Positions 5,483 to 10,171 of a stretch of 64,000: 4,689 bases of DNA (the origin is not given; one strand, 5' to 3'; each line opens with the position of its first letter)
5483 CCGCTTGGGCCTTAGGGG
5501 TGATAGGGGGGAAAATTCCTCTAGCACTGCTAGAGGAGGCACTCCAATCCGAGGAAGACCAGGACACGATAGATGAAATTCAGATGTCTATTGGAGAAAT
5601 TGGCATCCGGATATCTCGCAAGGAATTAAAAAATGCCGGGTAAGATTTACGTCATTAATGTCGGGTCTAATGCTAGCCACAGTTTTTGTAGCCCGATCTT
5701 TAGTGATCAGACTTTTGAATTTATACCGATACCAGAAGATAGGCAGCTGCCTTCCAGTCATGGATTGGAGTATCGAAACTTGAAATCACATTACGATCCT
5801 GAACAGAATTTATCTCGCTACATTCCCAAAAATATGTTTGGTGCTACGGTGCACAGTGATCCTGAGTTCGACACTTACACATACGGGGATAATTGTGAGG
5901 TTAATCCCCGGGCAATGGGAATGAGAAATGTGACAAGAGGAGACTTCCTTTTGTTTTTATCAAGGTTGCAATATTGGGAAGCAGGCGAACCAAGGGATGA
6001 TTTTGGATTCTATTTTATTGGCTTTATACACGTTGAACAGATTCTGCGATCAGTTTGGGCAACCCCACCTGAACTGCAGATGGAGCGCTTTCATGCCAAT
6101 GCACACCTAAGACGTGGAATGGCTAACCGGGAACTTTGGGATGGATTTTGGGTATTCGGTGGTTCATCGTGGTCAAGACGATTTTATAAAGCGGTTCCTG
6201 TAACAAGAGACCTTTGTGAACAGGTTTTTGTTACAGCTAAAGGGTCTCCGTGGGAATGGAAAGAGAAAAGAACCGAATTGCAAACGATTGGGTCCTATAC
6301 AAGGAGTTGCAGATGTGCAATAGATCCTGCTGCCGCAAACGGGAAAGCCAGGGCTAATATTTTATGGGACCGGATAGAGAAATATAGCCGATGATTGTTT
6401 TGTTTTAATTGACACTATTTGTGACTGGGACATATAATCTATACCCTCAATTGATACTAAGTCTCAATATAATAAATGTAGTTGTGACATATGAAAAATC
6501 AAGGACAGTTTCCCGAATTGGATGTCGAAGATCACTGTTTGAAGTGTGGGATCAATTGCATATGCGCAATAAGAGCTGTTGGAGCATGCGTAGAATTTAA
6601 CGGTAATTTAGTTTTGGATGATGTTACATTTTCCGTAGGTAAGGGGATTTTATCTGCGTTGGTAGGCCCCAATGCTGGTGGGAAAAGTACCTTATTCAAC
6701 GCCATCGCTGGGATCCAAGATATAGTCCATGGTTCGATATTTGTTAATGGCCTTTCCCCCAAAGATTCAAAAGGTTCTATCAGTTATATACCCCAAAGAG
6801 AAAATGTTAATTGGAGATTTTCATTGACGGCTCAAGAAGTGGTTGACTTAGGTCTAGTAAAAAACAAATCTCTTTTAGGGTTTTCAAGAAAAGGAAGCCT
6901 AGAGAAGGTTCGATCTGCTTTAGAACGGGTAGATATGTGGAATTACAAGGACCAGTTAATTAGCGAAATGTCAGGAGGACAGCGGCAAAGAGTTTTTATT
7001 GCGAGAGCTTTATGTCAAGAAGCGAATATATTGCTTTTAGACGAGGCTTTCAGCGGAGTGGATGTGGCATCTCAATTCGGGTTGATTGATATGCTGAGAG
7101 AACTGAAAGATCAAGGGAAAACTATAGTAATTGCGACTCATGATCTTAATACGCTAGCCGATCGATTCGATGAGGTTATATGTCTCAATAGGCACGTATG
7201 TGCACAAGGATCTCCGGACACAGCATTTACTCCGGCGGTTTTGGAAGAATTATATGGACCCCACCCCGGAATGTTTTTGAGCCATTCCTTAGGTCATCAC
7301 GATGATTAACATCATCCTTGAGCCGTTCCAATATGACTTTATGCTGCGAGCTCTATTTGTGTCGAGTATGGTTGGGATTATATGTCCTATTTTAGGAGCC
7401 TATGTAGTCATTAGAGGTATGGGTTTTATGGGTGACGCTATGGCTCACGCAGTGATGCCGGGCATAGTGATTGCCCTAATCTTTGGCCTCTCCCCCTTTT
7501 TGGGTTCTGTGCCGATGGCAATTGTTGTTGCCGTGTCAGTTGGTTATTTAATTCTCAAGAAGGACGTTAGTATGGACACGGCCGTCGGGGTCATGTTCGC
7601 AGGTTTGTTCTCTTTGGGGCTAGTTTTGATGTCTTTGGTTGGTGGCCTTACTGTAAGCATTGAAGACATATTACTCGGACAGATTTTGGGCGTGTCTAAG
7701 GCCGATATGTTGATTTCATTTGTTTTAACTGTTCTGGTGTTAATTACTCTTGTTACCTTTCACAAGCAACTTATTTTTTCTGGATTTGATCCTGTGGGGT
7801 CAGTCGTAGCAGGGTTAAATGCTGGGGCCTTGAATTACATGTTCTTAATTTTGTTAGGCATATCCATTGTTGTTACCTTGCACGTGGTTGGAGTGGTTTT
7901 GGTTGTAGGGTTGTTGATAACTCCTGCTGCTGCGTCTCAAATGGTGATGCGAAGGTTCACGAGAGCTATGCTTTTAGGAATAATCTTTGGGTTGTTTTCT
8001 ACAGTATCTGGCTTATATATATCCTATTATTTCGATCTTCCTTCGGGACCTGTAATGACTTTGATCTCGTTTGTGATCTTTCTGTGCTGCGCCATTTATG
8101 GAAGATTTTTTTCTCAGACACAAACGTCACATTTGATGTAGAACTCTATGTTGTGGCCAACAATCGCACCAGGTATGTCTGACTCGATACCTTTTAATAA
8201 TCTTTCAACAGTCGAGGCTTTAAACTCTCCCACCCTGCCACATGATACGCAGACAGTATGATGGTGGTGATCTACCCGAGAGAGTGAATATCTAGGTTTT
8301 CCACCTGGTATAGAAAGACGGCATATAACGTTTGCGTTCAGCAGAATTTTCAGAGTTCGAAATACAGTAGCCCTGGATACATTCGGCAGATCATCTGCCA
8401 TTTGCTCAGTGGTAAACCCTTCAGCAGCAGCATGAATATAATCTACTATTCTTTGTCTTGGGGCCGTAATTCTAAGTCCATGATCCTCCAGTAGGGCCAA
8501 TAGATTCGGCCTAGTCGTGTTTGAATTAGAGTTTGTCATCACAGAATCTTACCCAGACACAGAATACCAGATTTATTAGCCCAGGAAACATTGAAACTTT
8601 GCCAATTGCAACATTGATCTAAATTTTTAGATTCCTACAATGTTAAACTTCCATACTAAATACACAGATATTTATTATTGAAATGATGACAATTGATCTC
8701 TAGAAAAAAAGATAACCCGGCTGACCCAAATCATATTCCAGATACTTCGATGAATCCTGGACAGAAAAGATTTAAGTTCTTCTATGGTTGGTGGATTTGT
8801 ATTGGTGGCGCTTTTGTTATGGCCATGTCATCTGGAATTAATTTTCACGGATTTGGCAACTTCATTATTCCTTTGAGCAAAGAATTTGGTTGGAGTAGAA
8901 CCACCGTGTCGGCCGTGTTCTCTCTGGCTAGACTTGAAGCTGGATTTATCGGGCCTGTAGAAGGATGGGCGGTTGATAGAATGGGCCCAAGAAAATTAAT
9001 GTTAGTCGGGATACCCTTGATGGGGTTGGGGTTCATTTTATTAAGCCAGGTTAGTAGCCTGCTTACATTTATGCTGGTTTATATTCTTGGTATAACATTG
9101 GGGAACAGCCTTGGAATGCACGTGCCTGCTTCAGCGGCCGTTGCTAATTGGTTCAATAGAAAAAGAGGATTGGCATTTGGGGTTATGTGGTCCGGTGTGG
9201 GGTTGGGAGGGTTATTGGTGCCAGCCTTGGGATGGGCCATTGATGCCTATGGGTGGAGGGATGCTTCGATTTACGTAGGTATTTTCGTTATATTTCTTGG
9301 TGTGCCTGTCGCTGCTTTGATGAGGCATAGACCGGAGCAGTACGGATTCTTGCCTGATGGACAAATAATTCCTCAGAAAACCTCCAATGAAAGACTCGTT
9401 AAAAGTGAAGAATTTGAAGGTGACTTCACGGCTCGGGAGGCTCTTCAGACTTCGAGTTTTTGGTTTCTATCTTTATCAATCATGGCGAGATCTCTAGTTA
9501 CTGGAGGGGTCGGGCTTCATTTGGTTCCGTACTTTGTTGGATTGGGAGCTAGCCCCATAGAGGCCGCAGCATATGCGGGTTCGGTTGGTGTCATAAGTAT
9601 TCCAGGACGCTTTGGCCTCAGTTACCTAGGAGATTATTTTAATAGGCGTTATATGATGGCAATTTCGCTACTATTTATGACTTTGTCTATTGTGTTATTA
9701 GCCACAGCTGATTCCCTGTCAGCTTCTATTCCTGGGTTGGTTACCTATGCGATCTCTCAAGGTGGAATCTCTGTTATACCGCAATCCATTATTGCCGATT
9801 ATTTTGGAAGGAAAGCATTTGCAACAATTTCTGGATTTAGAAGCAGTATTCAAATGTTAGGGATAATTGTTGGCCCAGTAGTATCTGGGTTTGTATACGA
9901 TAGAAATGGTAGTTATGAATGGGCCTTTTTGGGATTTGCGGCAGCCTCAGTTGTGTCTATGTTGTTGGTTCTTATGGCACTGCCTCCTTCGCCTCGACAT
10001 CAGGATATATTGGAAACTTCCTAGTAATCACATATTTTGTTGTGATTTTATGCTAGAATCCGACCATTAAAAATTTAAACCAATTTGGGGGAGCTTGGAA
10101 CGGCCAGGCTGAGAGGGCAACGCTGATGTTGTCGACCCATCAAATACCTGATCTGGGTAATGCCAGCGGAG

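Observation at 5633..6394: Uncharacterised 253-aa ORF overlapping the end of queG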

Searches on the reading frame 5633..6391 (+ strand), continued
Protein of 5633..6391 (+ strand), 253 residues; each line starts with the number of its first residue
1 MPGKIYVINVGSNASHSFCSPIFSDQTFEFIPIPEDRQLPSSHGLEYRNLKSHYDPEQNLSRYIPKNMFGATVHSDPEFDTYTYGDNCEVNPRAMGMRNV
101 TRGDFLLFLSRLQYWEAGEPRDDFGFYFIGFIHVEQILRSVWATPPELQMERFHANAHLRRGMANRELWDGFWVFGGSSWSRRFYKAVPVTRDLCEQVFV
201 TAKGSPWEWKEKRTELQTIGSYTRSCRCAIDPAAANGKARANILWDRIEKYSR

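Call 95: fold_search(model_id=the predicted structure, library=pdb)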
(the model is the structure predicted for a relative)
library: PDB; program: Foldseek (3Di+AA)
matches with E <= 10: 80; with E <= 0.001: 0
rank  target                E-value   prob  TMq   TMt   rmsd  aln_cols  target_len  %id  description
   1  1wmm                  4.8e-03  0.92  0.28  0.43   9.8       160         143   13  Crystal structure of PH1033 from Pyrococcus horikoshii Ot3 (released 2005-08-23)
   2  6p0f                  5.8e-03  0.93  0.36  0.45  11.8       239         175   10  N-terminal domain of Thermococcus Gammatolerans McrB (released 2019-12-18)
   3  2hd9                  1.0e-02  0.89  0.30  0.45   9.6       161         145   11  Crystal structure of PH1033 from Pyrococcus horikoshii OT3 (released 2006-12-20)
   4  2p5d                  1.2e-02  0.95  0.33  0.49   7.9       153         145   11  Crystal structure of MJECL36 from Methanocaldococcus jannaschii DSM 2661 (released 2007-09-18)
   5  6p0g_A                2.5e-02  0.85  0.38  0.49  10.4       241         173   11  N-terminal domain of Thermococcus Gammatolerans McrB bound to m5C DNA (released 2019-12-18)
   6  5j3e_A                4.4e-02  0.80  0.39  0.50   7.4       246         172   11  Crystal Structure of Human THYN1 protein in complex with 5-methylcytosine containing DNA (released 2016-04-20)
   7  5h8a_B                6.0e-02  0.60  0.27  0.35   7.4       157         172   11  Mmi1 YTH domain (released 2016-01-13)
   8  7a1v_A                1.2e-01  0.51  0.28  0.41   6.7       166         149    8  Crystal structure of YTHDF2 in complex with m1A (released 2021-08-25)
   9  7z8w_A                1.9e-01  0.23  0.22  0.33   7.0       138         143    8  Crystal structure of YTHDF2 with compound YLI_DC1_018 (released 2022-03-30)
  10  4rdn_A                2.5e-01  0.23  0.23  0.33   7.1       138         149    9  Structure of YTH-YTHDF2 in complex with m6A (released 2014-12-24)
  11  2kku_MODEL_1_A        2.8e-01  0.14  0.19  0.29   8.3       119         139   14  Solution structure of protein af2351 from Archaeoglobus fulgidus. Northeast Structural Genomics Consortium tar (released 2009-07-14)
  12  7ywb_A                3.8e-01  0.18  0.23  0.32   7.1       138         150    9  Crystal structure of YTHDF2 in complex with N6-Methyladenine (released 2022-03-16)
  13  2gbs_MODEL_1_A        4.1e-01  0.44  0.33  0.49   6.4       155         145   14  NMR structure of Rpa0253 from Rhodopseudomonas palustris. Northeast structural genomics consortium target RpR3 (released 2006-04-11)
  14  7z8w_B                4.1e-01  0.18  0.23  0.32   7.1       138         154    9  Crystal structure of YTHDF2 with compound YLI_DC1_018 (released 2022-03-30)
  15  6yex_A                6.7e-01  0.28  0.31  0.25   6.7       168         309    6  VcaM4I restriction endonuclease in the absence of DNA (released 2020-12-16)
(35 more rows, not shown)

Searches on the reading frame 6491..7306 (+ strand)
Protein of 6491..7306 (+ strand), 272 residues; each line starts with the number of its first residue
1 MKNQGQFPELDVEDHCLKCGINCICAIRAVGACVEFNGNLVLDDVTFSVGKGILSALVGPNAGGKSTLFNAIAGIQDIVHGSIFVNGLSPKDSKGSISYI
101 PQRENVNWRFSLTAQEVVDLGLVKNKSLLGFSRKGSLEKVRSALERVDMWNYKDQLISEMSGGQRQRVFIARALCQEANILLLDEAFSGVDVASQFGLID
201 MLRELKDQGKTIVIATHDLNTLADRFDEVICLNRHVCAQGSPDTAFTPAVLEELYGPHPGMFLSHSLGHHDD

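Call 101: search_protein_families(library=pfam, proteins=[window:6491-7306:+], max_evalue=0.00001)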
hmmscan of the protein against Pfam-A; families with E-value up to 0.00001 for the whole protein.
window:6491-7306:+ (272 aa): 2 families
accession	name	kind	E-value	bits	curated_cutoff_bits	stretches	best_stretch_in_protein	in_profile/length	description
PF00005.33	ABC_tran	-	1.2e-26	94.4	25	1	42-187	1-136/137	ABC transporter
PF13304.12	AAA_21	-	1.4e-10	42.1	27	0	55-86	2-28/304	AAA domain, putative AbiEii toxin, Type IV TA system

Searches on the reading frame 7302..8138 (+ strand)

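Call 101: search_protein_families(library=pfam, proteins=[window:7302-8138:+], max_evalue=0.00001)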
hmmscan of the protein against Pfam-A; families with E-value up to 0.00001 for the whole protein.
window:7302-8138:+ (279 aa): 1 family
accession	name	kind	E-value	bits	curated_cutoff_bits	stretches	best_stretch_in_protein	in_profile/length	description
PF00950.22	ABC-3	-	2.8e-69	233.9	20.1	1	10-265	1-256/258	ABC 3 transport family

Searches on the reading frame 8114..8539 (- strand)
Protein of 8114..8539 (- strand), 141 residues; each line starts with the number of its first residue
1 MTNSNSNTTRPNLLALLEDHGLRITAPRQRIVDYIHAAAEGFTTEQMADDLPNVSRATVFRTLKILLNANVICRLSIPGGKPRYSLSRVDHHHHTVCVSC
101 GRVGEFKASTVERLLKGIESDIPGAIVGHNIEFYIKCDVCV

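Call 101: search_protein_families(library=pfam, proteins=[window:8114-8539:-], max_evalue=0.00001)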
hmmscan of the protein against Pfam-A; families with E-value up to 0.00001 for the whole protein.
window:8114-8539:- (141 aa): 1 family
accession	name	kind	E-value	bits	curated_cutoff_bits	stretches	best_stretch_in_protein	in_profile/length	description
PF01475.25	FUR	-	2.9e-23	82.8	23.1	1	20-134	2-121/121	Ferric uptake regulator family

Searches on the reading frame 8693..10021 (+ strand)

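Call 101: search_protein_families(library=pfam, proteins=[window:8693-10021:+], max_evalue=0.00001)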
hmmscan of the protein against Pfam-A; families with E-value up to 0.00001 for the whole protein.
window:8693-10021:+ (443 aa): 2 families
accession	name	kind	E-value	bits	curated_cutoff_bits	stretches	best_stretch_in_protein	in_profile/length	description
PF07690.21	MFS_1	-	2e-43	149.1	33.4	2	41-344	2-296/347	Major Facilitator Superfamily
PF00083.30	Sugar_tr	-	3e-06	26.8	22.3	1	293-436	50-197/452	Sugar (and other) transporter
